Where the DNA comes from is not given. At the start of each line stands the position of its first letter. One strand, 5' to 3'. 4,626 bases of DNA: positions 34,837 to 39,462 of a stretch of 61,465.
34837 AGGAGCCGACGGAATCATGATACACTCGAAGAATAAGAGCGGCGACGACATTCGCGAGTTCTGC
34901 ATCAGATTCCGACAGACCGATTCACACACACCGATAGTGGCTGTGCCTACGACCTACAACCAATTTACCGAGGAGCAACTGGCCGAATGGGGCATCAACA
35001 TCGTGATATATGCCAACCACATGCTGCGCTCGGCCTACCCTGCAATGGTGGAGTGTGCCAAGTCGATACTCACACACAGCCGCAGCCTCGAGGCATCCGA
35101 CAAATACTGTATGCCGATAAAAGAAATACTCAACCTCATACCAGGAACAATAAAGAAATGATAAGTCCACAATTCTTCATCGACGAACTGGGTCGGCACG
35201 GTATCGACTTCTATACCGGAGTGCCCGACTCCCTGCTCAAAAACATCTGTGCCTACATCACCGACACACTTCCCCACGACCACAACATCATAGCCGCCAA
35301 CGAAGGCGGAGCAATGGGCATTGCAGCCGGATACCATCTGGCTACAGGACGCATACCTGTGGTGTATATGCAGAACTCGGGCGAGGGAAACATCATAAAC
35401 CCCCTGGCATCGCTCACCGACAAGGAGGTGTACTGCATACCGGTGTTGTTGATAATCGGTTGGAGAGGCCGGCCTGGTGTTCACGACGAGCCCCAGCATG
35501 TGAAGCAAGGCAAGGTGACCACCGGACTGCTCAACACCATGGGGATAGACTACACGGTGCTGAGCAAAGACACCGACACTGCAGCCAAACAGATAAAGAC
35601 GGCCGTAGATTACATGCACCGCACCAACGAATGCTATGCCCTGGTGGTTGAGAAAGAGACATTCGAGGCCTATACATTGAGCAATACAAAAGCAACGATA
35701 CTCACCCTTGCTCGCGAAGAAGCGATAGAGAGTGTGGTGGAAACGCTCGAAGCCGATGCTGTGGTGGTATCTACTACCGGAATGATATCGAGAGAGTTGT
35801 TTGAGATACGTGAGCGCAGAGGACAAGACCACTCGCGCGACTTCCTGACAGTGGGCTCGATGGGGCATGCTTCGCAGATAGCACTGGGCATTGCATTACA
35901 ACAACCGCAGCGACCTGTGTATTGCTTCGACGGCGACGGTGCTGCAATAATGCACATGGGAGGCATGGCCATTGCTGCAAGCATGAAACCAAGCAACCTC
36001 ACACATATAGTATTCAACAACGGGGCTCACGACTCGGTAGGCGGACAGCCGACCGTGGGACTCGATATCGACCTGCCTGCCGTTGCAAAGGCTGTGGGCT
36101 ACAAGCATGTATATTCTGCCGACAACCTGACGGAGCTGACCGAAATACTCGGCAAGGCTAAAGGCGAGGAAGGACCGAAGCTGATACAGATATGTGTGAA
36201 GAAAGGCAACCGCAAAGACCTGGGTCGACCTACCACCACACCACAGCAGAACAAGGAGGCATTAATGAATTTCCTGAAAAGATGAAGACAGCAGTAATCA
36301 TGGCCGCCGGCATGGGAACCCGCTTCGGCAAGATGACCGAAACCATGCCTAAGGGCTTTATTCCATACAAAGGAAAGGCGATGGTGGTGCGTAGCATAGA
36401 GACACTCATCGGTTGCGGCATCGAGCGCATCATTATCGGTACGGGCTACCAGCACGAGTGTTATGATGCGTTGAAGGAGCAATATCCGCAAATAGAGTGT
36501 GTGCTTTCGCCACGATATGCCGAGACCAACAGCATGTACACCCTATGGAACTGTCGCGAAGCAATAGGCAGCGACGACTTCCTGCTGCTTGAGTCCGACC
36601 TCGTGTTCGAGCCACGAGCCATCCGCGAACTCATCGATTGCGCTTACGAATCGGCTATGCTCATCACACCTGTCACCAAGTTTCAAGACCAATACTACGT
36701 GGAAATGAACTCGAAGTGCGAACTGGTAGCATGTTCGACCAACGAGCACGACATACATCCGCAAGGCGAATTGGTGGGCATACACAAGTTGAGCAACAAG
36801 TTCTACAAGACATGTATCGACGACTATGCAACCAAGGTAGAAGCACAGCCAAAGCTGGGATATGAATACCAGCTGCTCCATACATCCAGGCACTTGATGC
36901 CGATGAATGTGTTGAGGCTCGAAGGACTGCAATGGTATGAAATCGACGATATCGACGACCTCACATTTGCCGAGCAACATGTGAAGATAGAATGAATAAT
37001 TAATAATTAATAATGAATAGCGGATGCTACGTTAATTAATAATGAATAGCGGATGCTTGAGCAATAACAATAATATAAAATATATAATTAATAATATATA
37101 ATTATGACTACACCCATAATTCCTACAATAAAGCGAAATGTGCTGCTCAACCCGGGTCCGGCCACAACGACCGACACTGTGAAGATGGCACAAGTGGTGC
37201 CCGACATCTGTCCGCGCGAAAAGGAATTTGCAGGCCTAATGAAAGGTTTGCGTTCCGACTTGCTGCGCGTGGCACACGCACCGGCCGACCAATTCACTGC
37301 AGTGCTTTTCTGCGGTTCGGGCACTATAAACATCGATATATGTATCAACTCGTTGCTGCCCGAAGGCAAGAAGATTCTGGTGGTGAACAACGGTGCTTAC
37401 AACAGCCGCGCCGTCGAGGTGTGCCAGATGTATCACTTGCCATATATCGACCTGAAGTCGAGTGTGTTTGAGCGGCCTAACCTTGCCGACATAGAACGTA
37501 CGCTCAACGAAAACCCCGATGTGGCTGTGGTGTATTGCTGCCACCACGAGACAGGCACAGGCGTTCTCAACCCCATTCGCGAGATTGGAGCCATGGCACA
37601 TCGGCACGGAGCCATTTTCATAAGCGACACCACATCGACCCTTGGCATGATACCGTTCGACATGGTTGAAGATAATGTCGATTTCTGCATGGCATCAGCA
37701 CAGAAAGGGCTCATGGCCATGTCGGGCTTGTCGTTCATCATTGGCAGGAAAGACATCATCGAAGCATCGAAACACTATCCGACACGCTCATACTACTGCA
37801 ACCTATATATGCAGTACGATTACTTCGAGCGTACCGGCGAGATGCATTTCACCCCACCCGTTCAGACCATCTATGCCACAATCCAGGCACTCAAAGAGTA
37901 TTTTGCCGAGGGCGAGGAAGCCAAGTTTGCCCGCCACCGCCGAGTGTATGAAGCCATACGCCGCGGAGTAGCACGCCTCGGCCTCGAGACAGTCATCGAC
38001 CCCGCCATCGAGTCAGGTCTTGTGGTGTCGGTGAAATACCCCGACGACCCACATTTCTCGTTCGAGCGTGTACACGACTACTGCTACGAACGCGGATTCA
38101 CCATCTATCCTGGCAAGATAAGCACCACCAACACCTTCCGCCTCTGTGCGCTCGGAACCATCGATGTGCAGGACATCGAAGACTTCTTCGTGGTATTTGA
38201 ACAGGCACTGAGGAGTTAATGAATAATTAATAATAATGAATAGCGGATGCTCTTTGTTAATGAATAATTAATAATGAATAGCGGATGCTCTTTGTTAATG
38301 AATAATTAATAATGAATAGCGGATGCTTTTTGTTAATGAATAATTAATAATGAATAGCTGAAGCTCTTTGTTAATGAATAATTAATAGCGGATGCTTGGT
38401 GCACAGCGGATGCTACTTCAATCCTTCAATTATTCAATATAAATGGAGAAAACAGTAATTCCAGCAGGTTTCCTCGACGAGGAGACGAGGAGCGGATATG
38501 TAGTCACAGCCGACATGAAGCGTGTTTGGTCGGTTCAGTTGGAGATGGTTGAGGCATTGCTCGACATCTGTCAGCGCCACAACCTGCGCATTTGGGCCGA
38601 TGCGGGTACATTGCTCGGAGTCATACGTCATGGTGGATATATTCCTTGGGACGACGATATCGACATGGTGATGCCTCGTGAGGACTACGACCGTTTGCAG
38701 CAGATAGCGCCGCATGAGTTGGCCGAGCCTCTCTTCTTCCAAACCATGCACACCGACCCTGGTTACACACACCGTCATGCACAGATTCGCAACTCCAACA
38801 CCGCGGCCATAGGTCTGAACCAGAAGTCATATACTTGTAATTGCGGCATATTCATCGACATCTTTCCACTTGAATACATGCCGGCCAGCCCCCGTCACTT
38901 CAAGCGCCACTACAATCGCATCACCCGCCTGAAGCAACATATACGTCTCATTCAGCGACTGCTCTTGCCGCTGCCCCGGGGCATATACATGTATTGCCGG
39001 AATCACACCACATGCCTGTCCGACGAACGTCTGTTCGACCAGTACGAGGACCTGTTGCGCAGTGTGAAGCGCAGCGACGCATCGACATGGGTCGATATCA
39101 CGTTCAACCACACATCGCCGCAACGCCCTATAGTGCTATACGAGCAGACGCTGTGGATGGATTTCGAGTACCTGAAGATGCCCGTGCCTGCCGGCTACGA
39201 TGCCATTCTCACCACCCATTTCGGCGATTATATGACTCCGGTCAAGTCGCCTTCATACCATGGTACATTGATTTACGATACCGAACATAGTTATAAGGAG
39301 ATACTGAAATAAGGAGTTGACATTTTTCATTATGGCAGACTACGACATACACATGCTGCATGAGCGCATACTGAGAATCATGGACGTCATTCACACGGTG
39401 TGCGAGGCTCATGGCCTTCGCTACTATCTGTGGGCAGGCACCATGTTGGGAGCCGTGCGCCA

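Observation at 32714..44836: LPS-core-like glycan locus with a complete 2-aminoethylphosphonate synthesis and transfer module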

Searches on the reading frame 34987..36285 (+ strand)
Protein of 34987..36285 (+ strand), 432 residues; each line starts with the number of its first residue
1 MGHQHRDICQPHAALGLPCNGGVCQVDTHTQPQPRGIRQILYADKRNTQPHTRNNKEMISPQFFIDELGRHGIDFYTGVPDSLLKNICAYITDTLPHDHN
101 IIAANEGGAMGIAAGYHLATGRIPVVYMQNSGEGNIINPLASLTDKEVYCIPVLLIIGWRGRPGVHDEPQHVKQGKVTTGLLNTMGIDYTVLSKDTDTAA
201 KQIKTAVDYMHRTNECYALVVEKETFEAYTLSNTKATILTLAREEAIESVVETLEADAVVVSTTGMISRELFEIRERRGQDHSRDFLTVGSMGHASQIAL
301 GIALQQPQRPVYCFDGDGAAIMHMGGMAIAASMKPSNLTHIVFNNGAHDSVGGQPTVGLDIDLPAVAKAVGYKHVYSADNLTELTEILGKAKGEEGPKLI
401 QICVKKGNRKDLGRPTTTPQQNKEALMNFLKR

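Call 4: search_protein_families(library=pfam, proteins=[window:34987-36285:+], max_evalue=0.001)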
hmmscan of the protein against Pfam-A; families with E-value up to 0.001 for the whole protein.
window:34987-36285:+ (432 aa): 2 families
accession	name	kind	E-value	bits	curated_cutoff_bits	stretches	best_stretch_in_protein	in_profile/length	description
PF02775.26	TPP_enzyme_C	-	1.4e-18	67.6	21.9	1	282-402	20-151/151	Thiamine pyrophosphate enzyme, C-terminal TPP binding domain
PF02776.23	TPP_enzyme_N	-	1.5e-14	54.2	26.8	1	63-174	6-111/119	Thiamine pyrophosphate enzyme, N-terminal TPP binding domain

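Call 6: search_protein_families(library=ncbifam, proteins=[window:34987-36285:+], max_evalue=0.001)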
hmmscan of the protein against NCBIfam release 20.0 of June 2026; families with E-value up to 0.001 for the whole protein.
window:34987-36285:+ (432 aa): 39 families (the best 25 are shown)
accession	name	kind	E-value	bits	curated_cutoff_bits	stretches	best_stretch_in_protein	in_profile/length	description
TIGR03297.1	Ppyr-DeCO2ase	equivalog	2.8e-154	513.5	312.5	1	72-430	1-360/360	phosphonopyruvate decarboxylase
TIGR03846.1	sulfopy_beta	equivalog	8.7e-38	130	221.5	1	243-410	1-162/182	sulfopyruvate decarboxylase subunit beta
NF004813.0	PRK06163.1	equivalog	6.8e-29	101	240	1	239-428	11-194/202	hypothetical protein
TIGR03845.1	sulfopyru_alph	equivalog_domain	4.1e-27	95.1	147.95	1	65-224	5-158/160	sulfopyruvate decarboxylase subunit alpha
NF006016.1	PRK08155.1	equivalog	1.5e-14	53.3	870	2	240-352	359-470/554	acetolactate synthase large subunit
NF006052.0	PRK08199.1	subfamily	6.5e-13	47.8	539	1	221-348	349-472/559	thiamine pyrophosphate protein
NF005860.0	PRK07789.1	equivalog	1.2e-12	47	881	2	43-161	19-134/615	acetolactate synthase large subunit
NF006378.0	PRK08617.1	equivalog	1.3e-12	46.9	510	2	291-414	418-548/556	acetolactate synthase AlsS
NF005760.0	PRK07586.1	equivalog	3.5e-12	46.1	363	1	221-403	317-513/514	acetolactate synthase large subunit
NF005485.1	PRK07092.1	equivalog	5.5e-12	45.3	493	1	234-405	341-519/523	benzoylformate decarboxylase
TIGR04377.1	myo_inos_iolD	equivalog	6.8e-12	44.8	715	1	194-352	340-501/616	3D-(3,5/4)-trihydroxycyclohexane-1,2-dione acylhydrolase (decyclizing)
NF005712.0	PRK07524.1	subfamily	2.8e-11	42.6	500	1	193-405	315-530/536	5-guanidino-2-oxopentanoate decarboxylase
NF005114.0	PRK06546.1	equivalog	2.4e-10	39.5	893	1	224-404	344-529/578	pyruvate dehydrogenase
NF006122.0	PRK08266.1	subfamily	9.4e-10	37.6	571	1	248-409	360-529/543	hypothetical protein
NF005228.0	PRK06725.1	equivalog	1.6e-09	36.5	991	0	223-408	357-549/571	acetolactate synthase large subunit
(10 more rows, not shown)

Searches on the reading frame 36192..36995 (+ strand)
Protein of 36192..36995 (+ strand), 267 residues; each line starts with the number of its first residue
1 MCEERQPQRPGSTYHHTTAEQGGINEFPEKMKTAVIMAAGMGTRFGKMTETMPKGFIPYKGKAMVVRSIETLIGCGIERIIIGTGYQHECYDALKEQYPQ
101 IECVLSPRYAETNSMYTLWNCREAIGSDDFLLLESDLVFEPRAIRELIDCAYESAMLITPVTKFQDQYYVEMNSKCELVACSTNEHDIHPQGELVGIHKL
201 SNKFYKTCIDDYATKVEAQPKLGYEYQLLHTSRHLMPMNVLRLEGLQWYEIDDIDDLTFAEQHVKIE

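Call 4: search_protein_families(library=pfam, proteins=[window:36192-36995:+], max_evalue=0.001)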
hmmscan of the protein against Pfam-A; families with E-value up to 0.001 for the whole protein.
window:36192-36995:+ (267 aa): 2 families
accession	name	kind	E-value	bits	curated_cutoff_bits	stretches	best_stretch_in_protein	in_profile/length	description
PF12804.13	NTP_transf_3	-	1e-14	55.4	27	1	34-170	1-131/160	MobA-like NTP transferase domain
PF00483.29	NTP_transferase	-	1e-09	38.8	21.2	1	34-156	2-129/245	Nucleotidyl transferase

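Call 6: search_protein_families(library=ncbifam, proteins=[window:36192-36995:+], max_evalue=0.001)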
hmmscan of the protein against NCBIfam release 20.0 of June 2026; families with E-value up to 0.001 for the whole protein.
window:36192-36995:+ (267 aa): 26 families (the best 25 are shown)
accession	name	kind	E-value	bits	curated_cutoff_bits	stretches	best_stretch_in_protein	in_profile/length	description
TIGR03992.1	Arch_glmU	subfamily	1.1e-15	57.4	292.1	1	33-206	2-174/393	bifunctional sugar-1-phosphate nucleotidylyltransferase/acetyltransferase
NF041313.1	UDPGP_AglF_Halo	equivalog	1.9e-14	53.7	400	1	33-208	2-182/234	UTP--glucose-1-phosphate uridylyltransferase AglF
NF041173.1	Sug_nt_acttase_Thmprot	equivalog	2.7e-13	49.7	600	1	34-221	3-184/405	bifunctional sugar-1-phosphate nucleotidylyltransferase/acetyltransferase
NF041135.1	IPPtranDIPPsyn_Thcocales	equivalog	7e-13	48.3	580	1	33-148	2-113/419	bifunctional L-myo-inositol-1-phosphate cytidylyltransferase/CDP-L-myo-inositol myo-inositolphosphotransferase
NF045761.1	NAMPUrTaseMurU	equivalog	5.1e-09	36.3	250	1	34-140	3-111/226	N-acetylmuramate alpha-1-phosphate uridylyltransferase MurU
TIGR01099.1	galU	equivalog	8.8e-09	35.3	326.8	1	32-94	2-64/261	UTP--glucose-1-phosphate uridylyltransferase GalU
TIGR01208.1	rmlA_long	equivalog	1.4e-07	30.7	320.25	1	34-141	2-112/353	glucose-1-phosphate thymidylyltransferase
TIGR03310.1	matur_MocA_YgfJ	equivalog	5.4e-07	29.8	186.45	1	34-153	2-117/188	molybdenum cofactor cytidylyltransferase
NF045665.1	NTPtran_DVU1551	equivalog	7.8e-07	28.4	315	1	33-117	2-78/359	DVU_1551 family NTP transferase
NF052502.1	man1P_GTase_Rv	exception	1.5e-06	27.3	440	1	33-93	2-62/352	mannose-1-phosphate guanylyltransferase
NF045782.1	NicBOxredNboR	equivalog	2.6e-06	27.3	260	1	28-86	5-59/206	nicotine blue oxidoreductase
NF001183.0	PRK00155.1-3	subfamily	4e-06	26.3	166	1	31-86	1-55/237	D-ribitol-5-phosphate cytidylyltransferase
NF010935.0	PRK14355.1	equivalog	4.8e-06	25.5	718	1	33-167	5-137/459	bifunctional UDP-N-acetylglucosamine diphosphorylase/glucosamine-1-phosphate N-acetyltransferase GlmU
NF009928.0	PRK13389.1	equivalog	9.1e-06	25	548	1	29-87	6-64/302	UTP--glucose-1-phosphate uridylyltransferase GalU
NF012024.0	PRK15480.1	equivalog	1.2e-05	24.6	588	1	30-155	2-130/292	glucose-1-phosphate thymidylyltransferase RfbA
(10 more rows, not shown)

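Call 21: search_solved_structures(query=window:36282-36995:+, max_evalue=0.001, show_alignments=2)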
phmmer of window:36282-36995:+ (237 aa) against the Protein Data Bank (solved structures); distinct sequences matched with E-value up to 0.001: 22.
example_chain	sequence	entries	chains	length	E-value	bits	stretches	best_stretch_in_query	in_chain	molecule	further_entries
6pd1_A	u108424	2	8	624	3.3e-40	141.8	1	2-233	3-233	Nucleotidyl transferase/aminotransferase, class V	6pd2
1jyk_A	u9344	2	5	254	9.8e-15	58.4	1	4-109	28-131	CTP:phosphocholine Cytidylyltransferase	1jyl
7whr_B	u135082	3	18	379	1.2e-07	35.2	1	4-120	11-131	Nucleotidyl transferase family protein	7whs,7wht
9o90_A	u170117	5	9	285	4.7e-07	33.3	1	2-75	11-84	UTP--glucose-1-phosphate uridylyltransferase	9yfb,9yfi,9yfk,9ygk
2ux8_A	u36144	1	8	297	8.7e-07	32.4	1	2-59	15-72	GLUCOSE-1-PHOSPHATE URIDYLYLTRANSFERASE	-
8yre_D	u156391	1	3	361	1.4e-06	31.8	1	4-120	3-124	Mannose-1-phosphate guanylyltransferase 1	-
7x8j_A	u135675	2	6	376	1.4e-06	31.8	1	4-120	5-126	Mannose-1-phosphate guanylyltransferase 1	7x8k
5z09_A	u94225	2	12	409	5.6e-06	29.8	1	4-181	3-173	Dual sugar-1-phosphate nucleotidylyltransferase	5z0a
2ggo_A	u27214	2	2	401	9.5e-06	29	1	4-180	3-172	401aa long hypothetical glucose-1-phosphate thymidylyltransferase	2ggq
7o2n_A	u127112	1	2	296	3.5e-05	27.1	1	2-61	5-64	Probable UTP--glucose-1-phosphate uridylyltransferase YngB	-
7b1r_A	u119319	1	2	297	3.6e-05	27.1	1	2-61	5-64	Probable UTP--glucose-1-phosphate uridylyltransferase YngB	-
4jd0_A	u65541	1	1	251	3.8e-05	27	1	1-117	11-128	Nucleotidyl transferase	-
3f1c_A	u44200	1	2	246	5.4e-05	26.5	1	4-131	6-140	Putative 2-C-methyl-D-erythritol 4-phosphate cytidylyltransferase 2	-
5xhw_A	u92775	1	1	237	5.5e-05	26.5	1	3-69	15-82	Putative 6-deoxy-D-mannoheptose pathway protein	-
7d72_K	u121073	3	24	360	6.9e-05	26.2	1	4-110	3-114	Mannose-1-phosphate guanyltransferase beta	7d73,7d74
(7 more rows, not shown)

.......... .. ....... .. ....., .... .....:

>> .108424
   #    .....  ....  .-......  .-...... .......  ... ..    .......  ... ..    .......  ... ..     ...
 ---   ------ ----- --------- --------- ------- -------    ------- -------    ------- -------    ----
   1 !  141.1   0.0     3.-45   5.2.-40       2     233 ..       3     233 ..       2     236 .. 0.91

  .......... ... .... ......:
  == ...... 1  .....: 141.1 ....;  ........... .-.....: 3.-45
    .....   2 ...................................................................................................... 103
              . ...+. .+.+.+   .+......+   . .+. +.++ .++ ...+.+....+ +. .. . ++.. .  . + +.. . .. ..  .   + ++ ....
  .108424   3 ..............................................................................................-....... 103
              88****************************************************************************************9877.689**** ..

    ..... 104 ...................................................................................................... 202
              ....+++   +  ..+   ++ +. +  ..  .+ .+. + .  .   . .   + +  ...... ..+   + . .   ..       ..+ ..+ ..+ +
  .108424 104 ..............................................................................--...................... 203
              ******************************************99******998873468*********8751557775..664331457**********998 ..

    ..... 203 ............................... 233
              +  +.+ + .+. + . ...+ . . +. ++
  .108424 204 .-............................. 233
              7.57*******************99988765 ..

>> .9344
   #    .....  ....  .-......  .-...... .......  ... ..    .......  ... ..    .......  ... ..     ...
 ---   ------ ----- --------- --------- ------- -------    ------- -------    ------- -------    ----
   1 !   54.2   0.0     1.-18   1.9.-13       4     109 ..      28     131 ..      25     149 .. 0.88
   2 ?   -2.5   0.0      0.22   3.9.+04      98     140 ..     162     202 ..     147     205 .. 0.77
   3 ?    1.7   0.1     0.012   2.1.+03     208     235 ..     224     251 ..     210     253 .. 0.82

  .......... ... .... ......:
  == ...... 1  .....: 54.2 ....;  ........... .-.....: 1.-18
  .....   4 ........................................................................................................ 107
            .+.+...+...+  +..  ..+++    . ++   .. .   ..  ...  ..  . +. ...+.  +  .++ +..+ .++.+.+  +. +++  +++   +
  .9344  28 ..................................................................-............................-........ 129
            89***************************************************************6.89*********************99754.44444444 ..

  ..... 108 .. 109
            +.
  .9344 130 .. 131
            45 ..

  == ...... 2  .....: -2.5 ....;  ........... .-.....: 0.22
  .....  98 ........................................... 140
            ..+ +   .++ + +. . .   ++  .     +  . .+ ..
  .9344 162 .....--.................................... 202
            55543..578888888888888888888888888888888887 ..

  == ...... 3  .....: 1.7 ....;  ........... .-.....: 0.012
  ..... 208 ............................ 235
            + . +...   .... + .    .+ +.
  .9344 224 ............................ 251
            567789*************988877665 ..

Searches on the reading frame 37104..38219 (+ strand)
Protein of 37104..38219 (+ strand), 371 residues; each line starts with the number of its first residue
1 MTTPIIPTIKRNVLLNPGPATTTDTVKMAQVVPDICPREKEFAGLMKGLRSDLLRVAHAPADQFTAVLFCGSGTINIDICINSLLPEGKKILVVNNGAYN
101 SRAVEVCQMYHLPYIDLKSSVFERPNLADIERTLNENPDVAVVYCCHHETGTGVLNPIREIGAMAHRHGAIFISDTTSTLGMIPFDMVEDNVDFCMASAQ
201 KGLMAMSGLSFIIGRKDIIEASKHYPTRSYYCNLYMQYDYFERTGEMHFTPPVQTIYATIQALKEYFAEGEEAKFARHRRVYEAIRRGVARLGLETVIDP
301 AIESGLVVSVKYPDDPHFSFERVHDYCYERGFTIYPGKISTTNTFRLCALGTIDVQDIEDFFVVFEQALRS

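Call 4: search_protein_families(library=pfam, proteins=[window:37104-38219:+], max_evalue=0.001)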
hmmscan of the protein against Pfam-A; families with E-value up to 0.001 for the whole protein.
window:37104-38219:+ (371 aa): 2 families
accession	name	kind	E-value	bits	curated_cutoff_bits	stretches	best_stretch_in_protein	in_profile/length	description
PF00266.25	Aminotran_5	-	1.2e-26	94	21.5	1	38-312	37-316/371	Aminotransferase class-V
PF01212.27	Beta_elim_lyase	-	2.6e-07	30.7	27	1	64-225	47-222/288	Beta-eliminating lyase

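Call 6: search_protein_families(library=ncbifam, proteins=[window:37104-38219:+], max_evalue=0.001)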
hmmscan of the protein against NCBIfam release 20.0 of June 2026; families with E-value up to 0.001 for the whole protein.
window:37104-38219:+ (371 aa): 20 families
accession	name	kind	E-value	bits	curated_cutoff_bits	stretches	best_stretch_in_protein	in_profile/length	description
TIGR03301.1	PhnW-AepZ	equivalog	1.7e-137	458.6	360.8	1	13-368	1-354/355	2-aminoethylphosphonate aminotransferase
NF010006.0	PRK13479.1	equivalog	2.4e-86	290.2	296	1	10-369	4-361/369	2-aminoethylphosphonate--pyruvate transaminase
TIGR02326.1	transamin_PhnW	equivalog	2e-85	287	400.8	1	11-369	3-360/363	2-aminoethylphosphonate--pyruvate transaminase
NF045640.1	AspGlyoxATaseBhcA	equivalog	3e-38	131.8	650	1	10-353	3-348/395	L-aspartate--glyoxylate aminotransferase BhcA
NF046070.1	PyrdoxPyrvTramin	equivalog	3.6e-32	111.6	600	1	55-314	46-308/369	pyridoxamine--pyruvate transaminase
TIGR01364.1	serC_1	equivalog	7.9e-18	64.4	443.6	1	29-276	30-262/358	phosphoserine transaminase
NF003764.0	PRK05355.1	equivalog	1.8e-16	60.1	253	1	32-268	36-253/357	3-phosphoserine/phosphohydroxythreonine transaminase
TIGR01977.1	am_tr_V_EF2568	hypoth_equivalog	7.9e-14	51.5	377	1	64-214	62-212/376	cysteine desulfurase family protein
NF040779.1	Sec_lyase_SclA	exception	4.2e-10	39.1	525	1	64-212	61-209/378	selenocysteine lyase SclA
TIGR03402.1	FeS_nifS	equivalog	1.3e-09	37.3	530.75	1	126-203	125-199/379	cysteine desulfurase NifS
TIGR03403.1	nifS_epsilon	equivalog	1.1e-08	34.3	587.7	1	139-201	140-202/382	NifS family cysteine desulfurase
TIGR01979.1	sufS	subfamily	1.3e-08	34.2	475.1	1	108-221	132-240/403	SufS family cysteine desulfurase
NF010611.0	PRK14012.1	equivalog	6.3e-07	28.6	548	1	127-201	136-208/406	IscS subfamily cysteine desulfurase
NF002806.0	PRK02948.1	subfamily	1.4e-06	27.5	304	1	118-201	119-200/381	IscS subfamily cysteine desulfurase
TIGR03235.1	DNA_S_dndA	equivalog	3.4e-06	26.6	480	1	126-212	127-210/353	cysteine desulfurase DndA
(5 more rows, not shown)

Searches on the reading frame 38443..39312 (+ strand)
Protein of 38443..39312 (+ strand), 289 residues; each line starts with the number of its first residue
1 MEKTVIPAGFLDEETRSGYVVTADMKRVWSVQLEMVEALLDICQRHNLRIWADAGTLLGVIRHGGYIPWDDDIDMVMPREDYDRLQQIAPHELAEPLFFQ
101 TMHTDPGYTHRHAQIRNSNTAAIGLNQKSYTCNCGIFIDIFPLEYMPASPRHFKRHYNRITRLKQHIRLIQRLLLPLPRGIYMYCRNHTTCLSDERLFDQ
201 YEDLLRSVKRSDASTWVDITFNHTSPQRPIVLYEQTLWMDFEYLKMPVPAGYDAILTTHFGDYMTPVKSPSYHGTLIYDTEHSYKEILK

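Call 4: search_protein_families(library=pfam, proteins=[window:38443-39312:+], max_evalue=0.001)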
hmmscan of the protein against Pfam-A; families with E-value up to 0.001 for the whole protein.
window:38443-39312:+ (289 aa): 1 family
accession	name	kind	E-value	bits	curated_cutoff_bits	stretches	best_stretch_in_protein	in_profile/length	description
PF04991.19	LicD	-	5.2e-39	135.1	22.6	1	43-261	1-227/227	LicD family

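Call 6: search_protein_families(library=ncbifam, proteins=[window:38443-39312:+], max_evalue=0.001)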
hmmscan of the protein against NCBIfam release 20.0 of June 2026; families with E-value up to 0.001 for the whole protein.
window:38443-39312:+ (289 aa): 1 family
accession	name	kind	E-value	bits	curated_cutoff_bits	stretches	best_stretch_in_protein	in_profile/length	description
NF045866.1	GGPL_Ptran_Mf1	equivalog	4.7e-17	62.9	225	1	33-270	6-229/240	diacylglycerol cholinephosphotransferase Mf1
